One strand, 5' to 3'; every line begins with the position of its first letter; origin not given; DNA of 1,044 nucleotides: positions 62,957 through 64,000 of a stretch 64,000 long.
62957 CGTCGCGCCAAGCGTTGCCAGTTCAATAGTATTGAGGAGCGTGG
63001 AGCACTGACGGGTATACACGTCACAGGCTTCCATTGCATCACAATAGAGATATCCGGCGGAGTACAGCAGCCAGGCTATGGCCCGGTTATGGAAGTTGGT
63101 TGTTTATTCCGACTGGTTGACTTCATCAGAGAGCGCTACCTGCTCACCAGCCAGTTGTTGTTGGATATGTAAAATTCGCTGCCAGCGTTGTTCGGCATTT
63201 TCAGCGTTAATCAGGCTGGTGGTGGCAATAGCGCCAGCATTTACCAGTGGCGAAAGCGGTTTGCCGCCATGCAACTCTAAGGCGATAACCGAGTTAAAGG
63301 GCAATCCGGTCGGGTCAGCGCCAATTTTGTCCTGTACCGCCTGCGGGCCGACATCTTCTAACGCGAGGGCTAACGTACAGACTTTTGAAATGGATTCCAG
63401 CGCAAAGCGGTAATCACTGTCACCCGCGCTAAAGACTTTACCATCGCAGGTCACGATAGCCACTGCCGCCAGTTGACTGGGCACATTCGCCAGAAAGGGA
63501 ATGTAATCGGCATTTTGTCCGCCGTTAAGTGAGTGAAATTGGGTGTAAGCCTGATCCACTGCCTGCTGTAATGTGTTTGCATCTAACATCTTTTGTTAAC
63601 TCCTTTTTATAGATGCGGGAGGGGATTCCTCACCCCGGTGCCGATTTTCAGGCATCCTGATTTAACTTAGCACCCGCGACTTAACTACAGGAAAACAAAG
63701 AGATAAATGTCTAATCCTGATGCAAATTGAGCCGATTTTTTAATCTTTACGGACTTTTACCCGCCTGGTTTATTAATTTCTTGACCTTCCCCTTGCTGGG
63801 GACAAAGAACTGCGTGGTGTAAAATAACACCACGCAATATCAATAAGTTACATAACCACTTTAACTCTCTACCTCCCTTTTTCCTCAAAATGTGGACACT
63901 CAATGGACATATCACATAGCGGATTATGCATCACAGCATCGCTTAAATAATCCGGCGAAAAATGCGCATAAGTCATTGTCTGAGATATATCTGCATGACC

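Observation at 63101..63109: In-frame ochre codon splits glsA (acid-resistance glutaminase) at codon 162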

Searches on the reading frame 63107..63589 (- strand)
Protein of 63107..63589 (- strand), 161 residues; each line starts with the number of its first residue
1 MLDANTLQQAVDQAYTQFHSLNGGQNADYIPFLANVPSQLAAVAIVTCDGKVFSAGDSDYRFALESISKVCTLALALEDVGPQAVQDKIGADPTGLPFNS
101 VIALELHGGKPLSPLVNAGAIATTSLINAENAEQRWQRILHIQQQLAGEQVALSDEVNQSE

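Call 10: find_encoding_contigs(protein=window:63107-63589:-, flank=5000, max_places=10)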
Protein seq(161 aa) (161 aa): 1 contig read that carries it; 1 place shown.
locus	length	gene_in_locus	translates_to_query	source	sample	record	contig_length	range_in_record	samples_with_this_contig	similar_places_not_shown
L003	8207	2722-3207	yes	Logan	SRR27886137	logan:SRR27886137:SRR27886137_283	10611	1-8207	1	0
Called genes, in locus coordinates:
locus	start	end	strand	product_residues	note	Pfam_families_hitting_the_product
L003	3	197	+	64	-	?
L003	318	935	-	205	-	-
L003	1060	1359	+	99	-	-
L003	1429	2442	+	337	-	PF24624:Int_N, PF00589:Phage_integrase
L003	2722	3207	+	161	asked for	PF04960:Glutaminase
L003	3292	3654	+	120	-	PF04960:Glutaminase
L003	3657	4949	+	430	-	PF13520:AA_permease_2, PF00324:AA_permease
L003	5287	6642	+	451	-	PF02321:OEP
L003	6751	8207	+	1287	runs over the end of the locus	?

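Call 13: list_cluster_members(proteins=[window:63107-63589:-, window:62660-63034:-, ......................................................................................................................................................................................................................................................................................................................])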
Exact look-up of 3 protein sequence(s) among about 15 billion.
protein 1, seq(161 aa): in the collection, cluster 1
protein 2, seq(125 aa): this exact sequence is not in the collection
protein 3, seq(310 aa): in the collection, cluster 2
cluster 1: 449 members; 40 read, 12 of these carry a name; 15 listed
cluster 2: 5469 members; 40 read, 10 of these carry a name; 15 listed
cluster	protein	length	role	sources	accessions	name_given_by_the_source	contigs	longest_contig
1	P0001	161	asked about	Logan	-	-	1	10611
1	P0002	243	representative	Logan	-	-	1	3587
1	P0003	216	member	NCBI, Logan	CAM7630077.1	glutaminase [Escherichia coli]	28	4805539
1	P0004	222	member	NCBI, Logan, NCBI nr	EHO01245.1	glutaminase 1 [Escherichia coli E101]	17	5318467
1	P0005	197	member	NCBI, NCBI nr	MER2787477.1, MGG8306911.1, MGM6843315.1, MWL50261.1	glutaminase, partial [Escherichia coli] | glutaminase [Escherichia coli]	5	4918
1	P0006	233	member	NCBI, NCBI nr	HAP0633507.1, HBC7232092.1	TPA: glutaminase A, partial [Escherichia coli] | glutaminase A [Escherichia coli]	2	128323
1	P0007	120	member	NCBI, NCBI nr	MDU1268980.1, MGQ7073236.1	MAG: glutaminase, partial [Escherichia coli] | glutaminase [Escherichia coli]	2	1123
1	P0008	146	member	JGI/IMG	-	glutaminase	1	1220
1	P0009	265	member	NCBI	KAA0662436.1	glutaminase A, partial [Escherichia coli]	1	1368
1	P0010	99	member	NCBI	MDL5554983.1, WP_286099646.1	glutaminase, partial [Klebsiella pneumoniae]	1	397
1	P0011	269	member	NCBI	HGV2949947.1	TPA: glutaminase A, partial [Escherichia coli]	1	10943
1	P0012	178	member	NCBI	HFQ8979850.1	TPA: glutaminase, partial [Escherichia coli]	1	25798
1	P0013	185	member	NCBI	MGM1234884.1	glutaminase, partial [Escherichia coli]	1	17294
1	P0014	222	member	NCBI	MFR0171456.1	glutaminase, partial [Escherichia coli]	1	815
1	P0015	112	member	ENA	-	-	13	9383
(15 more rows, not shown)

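Call 30: profile_search(protein=window:63107-63589:-)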
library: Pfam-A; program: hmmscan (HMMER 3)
A. the first sequence (161 residues): domains with independent E <= 10: 1; with E <= 0.001: 1
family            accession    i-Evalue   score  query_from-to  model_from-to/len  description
Glutaminase       PF04960.20    6.1e-45   154.1      24-161         1-139/286  Glutaminase

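Call 41: find_encoding_contigs(protein=L003:1429-2439:+, flank=4000, max_places=10)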
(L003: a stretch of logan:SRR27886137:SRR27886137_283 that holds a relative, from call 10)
Protein L003:1429-2439:+ (337 aa): 24 contigs read that carry it; 10 places shown.
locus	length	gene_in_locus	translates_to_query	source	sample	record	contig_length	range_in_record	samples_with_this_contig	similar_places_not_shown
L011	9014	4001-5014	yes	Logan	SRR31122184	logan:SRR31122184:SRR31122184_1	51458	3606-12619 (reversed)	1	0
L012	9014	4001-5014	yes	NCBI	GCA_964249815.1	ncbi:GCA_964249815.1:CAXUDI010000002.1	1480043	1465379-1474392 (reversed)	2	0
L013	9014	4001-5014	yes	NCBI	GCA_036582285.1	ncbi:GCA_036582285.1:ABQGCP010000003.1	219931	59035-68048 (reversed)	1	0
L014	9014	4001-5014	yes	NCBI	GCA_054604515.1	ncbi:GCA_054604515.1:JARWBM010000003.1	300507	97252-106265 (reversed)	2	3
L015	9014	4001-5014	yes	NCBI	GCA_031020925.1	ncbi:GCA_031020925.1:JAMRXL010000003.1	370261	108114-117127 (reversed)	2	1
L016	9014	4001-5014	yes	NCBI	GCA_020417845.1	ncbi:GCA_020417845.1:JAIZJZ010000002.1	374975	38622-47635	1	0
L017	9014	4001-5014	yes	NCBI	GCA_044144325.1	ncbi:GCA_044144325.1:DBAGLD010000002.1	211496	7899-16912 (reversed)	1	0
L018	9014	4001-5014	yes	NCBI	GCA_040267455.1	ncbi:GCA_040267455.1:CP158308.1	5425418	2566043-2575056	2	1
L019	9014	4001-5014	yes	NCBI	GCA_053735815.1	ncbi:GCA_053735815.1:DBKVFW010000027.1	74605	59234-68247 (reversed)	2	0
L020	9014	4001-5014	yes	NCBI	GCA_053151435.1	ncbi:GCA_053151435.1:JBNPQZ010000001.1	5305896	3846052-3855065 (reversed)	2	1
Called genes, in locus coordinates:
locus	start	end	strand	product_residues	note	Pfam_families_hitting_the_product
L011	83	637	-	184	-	PF04545:Sigma70_r4 (faint), PF08279:HTH_11 (faint), PF13412:HTH_24 (faint)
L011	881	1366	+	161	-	-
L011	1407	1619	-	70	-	-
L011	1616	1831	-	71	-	-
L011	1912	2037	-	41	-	-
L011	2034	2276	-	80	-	-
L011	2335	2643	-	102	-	PF15958:DUF4761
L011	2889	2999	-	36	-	-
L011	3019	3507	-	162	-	-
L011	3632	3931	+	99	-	-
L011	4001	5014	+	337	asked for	PF24624:Int_N, PF00589:Phage_integrase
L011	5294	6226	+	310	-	PF04960:Glutaminase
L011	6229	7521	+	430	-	PF13520:AA_permease_2, PF00324:AA_permease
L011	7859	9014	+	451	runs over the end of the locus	PF02321:OEP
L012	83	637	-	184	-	PF13565:HTH_32 (faint), PF08279:HTH_11 (faint), PF13412:HTH_24 (faint), PF25212:HVO_A0114 (faint)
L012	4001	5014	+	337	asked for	PF24624:Int_N, PF00589:Phage_integrase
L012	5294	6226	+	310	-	PF04960:Glutaminase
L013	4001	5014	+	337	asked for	PF24624:Int_N, PF00589:Phage_integrase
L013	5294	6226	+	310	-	PF04960:Glutaminase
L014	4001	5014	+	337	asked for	PF24624:Int_N, PF00589:Phage_integrase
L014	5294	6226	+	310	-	PF04960:Glutaminase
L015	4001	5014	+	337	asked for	PF24624:Int_N, PF00589:Phage_integrase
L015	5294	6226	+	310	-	PF04960:Glutaminase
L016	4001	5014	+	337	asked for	PF24624:Int_N, PF00589:Phage_integrase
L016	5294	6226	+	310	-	PF04960:Glutaminase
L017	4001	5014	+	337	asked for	PF24624:Int_N, PF00589:Phage_integrase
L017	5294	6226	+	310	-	PF04960:Glutaminase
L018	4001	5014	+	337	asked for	PF24624:Int_N, PF00589:Phage_integrase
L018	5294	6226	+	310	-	PF04960:Glutaminase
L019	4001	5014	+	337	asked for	PF24624:Int_N, PF00589:Phage_integrase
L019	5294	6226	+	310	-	PF04960:Glutaminase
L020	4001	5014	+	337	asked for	PF24624:Int_N, PF00589:Phage_integrase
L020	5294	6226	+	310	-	PF04960:Glutaminase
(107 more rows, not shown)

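Call 48: search_dna_similar(query=L003:1429-2439:+, collection=phages, mode=protein, max_rows=12)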
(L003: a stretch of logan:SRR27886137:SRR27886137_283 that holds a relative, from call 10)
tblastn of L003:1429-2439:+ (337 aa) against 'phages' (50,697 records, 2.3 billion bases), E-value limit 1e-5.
Records with a match: 362; places in all: 362; records where one place covers at least 80% of the query: 312.
Best place of each record, by identity: 60-80% 1; <60% 361.
By first word of the organism name: Klebsiella 70; Escherichia 51; Yersinia 46; Salmonella 31; Pseudomonas 29; Vibrio 29; Bacteriophage 23; Peduovirus 19; Listeria 11; Cellulophaga 9; and 20 more.
By host as written in the record: Klebsiella pneumoniae 55; - 55; Yersinia pestis EV76-CN 26; Escherichia coli 15; Listeria monocytogenes 11; Yersinia enterocolitica 10; Cellulophaga sp. HaHaR_3_176 9; Salmonella sp. 7; and 112 more.
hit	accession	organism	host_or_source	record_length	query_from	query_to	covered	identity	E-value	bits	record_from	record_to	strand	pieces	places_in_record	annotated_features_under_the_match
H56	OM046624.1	Yersinia phage vB_YenM_42.18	Yersinia enterocolitica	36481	1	332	99%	53.0%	3e-98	323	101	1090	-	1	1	integrase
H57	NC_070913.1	Yersinia phage vB_YenM_42.18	Yersinia enterocolitica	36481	1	332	99%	53.0%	3e-98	323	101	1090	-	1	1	integrase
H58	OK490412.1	Klebsiella phage Kp4860-2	Klebsiella pneumoniae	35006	1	330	98%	49.4%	5e-85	285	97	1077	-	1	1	record has no annotation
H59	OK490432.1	Klebsiella phage Kp4871-3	Klebsiella pneumoniae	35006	1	330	98%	49.4%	5e-85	285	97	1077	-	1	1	record has no annotation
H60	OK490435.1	Klebsiella phage Kp4872-3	Klebsiella pneumoniae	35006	1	330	98%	49.4%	5e-85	285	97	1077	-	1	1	record has no annotation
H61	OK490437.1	Klebsiella phage Kp4873-2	Klebsiella pneumoniae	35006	1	330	98%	49.4%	5e-85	285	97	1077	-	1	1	record has no annotation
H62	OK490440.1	Klebsiella phage Kp4874-2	Klebsiella pneumoniae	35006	1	330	98%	49.4%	5e-85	285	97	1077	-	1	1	record has no annotation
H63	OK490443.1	Klebsiella phage Kp4875-2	Klebsiella pneumoniae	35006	1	330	98%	49.4%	5e-85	285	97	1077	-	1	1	record has no annotation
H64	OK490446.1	Klebsiella phage Kp4876-2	Klebsiella pneumoniae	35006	1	330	98%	49.4%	5e-85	285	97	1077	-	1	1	record has no annotation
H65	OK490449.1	Klebsiella phage Kp4877-2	Klebsiella pneumoniae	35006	1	330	98%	49.4%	5e-85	285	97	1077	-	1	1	record has no annotation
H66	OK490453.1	Klebsiella phage Kp4878-3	Klebsiella pneumoniae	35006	1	330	98%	49.4%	5e-85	285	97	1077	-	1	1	record has no annotation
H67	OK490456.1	Klebsiella phage Kp4879-3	Klebsiella pneumoniae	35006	1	330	98%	49.4%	5e-85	285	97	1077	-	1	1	record has no annotation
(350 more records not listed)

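Call 50: search_protein_families(proteins=[window:63107-63589:-], library=ncbifam)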
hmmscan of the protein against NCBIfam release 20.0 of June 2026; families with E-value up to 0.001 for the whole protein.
seq(161 aa): 6 families
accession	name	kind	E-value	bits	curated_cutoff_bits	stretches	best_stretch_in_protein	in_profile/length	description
NF009020.0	PRK12356.1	equivalog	1.2e-77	260.8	395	1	2-161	5-164/319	glutaminase A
TIGR03814.1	Gln_ase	equivalog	2.2e-49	168.2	255.4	1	8-161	2-153/300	glutaminase A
NF002134.0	PRK00971.1-4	equivalog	3e-36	125.1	557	1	11-161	9-160/429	glutaminase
NF002133.0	PRK00971.1-2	equivalog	2.5e-33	115.6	368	1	7-161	4-158/305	glutaminase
NF002132.0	PRK00971.1-1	equivalog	2e-32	112.5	381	1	17-161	16-161/308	glutaminase B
NF009021.0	PRK12357.1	equivalog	1.6e-30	106.4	470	1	11-161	17-169/326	glutaminase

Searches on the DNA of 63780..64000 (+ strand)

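Call 8: search_dna_similar(query=window:63780-64000:+, collection=ecoli_genomes, mode=near, max_rows=15)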
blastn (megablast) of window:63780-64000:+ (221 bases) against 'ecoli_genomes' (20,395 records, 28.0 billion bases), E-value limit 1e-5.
Records with a match: 5; places in all: 5; records where one place covers at least 80% of the query: 5.
Genomes with a match: 5 of 5426; with a place that covers at least 80% of the query: 5. Places per genome that has any: lowest 1, median 1, highest 1. On chromosomes: 5 places; on plasmids: 0.
Best place of each record, by identity: >=99% 5.
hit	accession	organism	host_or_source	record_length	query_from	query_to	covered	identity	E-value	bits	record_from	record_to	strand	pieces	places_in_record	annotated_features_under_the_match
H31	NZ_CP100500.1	Escherichia coli strain LH50-c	Gallus gallus domesticus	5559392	1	221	100%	100.0%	3e-111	409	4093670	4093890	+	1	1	phage integrase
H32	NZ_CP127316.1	Escherichia coli strain Ch1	Gallus gallus domesticus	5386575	1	221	100%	100.0%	3e-111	409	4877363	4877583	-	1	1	phage integrase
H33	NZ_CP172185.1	Escherichia coli strain GF60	chicken meat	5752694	1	221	100%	100.0%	3e-111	409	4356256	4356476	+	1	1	tyrosine-type recombinase/integrase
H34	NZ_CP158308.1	Escherichia coli strain CM2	Chicken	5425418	1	221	100%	100.0%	3e-111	409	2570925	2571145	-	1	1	phage integrase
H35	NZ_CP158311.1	Escherichia coli strain CS5L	Chicken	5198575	1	221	100%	100.0%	3e-111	409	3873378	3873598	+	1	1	phage integrase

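Call 11: get_annotated_region(hit=H31, flank=8000)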
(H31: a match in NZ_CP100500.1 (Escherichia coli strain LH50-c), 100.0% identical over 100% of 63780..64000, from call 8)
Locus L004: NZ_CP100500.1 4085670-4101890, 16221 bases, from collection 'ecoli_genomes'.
description: Escherichia coli strain LH50-c chromosome, complete genome
organism: Escherichia coli strain LH50-c (NCBI taxid 562)
replicon: chromosome; assembly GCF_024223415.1
host: Gallus gallus domesticus; source: pooled poultry feces; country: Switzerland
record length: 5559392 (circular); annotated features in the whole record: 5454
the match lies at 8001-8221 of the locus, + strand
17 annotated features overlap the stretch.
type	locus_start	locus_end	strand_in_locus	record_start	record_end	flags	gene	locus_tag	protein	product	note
CDS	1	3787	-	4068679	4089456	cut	siiEA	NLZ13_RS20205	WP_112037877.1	BapA-related adhesin SiiEA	-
CDS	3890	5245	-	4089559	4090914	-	-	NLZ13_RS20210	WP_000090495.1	TolC family outer membrane protein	-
CDS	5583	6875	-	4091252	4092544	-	ybaT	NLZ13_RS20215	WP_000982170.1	APC family permease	-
CDS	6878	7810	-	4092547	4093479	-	glsA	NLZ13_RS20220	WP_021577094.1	glutaminase A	-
CDS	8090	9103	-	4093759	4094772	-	-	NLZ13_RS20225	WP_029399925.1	phage integrase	-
CDS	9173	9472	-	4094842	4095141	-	-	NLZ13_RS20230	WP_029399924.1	helix-turn-helix domain-containing protein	-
CDS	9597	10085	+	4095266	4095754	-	-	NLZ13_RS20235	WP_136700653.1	hypothetical protein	-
CDS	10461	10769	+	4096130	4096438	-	-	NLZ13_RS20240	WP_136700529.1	DUF4761 family protein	-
CDS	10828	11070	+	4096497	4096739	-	-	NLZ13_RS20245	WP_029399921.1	hypothetical protein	-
CDS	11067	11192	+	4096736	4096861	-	-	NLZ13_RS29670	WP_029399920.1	hypothetical protein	-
CDS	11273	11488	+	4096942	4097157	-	-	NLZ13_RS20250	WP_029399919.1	hypothetical protein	-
CDS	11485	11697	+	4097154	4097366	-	-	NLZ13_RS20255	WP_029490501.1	hypothetical protein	-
CDS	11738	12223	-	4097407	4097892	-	-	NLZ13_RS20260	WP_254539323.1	hypothetical protein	-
CDS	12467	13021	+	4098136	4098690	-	-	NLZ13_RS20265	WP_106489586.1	DNA-binding protein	-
CDS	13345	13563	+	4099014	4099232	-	-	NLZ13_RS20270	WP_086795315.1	derepression protein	-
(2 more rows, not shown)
